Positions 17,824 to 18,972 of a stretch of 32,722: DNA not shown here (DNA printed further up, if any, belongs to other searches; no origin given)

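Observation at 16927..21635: Four-gene operon of secreted proteins laid out like a non-canonical chaperone-usher / surface-fibre assembly system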

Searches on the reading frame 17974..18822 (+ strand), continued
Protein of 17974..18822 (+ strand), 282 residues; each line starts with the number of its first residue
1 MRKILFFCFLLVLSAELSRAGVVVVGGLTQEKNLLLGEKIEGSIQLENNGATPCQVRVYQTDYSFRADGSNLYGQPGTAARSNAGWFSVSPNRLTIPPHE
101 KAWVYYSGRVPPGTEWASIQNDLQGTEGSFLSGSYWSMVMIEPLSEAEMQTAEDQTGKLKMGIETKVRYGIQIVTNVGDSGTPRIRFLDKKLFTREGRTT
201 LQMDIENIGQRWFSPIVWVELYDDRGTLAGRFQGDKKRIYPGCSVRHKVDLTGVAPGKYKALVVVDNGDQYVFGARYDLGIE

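Call 89: list_cluster_members(proteins=[P0297, P0300, P0302, P0308, P0309, P0316, P0321, P0325, P0331, P0349])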
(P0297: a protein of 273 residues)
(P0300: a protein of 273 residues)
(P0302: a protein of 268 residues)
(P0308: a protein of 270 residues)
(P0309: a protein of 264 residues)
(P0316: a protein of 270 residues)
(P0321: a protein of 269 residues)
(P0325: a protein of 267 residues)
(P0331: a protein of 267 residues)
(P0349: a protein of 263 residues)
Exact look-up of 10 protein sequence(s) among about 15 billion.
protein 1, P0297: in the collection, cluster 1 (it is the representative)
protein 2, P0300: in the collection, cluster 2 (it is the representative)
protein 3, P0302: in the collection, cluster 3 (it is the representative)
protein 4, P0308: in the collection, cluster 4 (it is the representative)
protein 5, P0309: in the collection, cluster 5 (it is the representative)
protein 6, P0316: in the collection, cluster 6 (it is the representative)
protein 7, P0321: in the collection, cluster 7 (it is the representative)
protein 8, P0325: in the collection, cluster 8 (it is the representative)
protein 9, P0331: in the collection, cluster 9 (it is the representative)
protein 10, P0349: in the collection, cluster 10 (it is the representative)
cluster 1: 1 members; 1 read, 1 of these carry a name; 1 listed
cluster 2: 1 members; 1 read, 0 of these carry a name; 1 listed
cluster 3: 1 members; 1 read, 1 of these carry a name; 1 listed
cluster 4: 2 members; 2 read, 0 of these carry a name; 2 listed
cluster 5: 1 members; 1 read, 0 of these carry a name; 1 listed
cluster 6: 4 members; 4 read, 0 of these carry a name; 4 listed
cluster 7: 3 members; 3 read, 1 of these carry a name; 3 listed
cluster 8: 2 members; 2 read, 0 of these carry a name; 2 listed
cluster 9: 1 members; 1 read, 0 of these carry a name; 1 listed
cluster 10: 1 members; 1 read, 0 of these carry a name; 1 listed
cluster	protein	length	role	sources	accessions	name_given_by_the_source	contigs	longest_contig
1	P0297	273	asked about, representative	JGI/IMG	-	hypothetical protein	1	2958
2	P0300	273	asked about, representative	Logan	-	-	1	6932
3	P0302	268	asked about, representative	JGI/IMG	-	hypothetical protein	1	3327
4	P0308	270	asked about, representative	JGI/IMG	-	-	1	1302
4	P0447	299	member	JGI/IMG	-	-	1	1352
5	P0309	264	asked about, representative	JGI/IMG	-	-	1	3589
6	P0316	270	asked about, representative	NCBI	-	-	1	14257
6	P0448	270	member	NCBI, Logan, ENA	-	-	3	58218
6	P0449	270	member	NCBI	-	-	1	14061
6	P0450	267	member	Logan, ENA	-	-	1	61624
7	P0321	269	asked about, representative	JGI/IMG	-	hypothetical protein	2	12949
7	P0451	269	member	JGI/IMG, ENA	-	-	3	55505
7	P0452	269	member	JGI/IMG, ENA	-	-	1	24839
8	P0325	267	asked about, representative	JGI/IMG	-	-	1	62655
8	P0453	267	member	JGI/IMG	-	-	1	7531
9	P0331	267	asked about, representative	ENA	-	-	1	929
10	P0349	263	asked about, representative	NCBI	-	-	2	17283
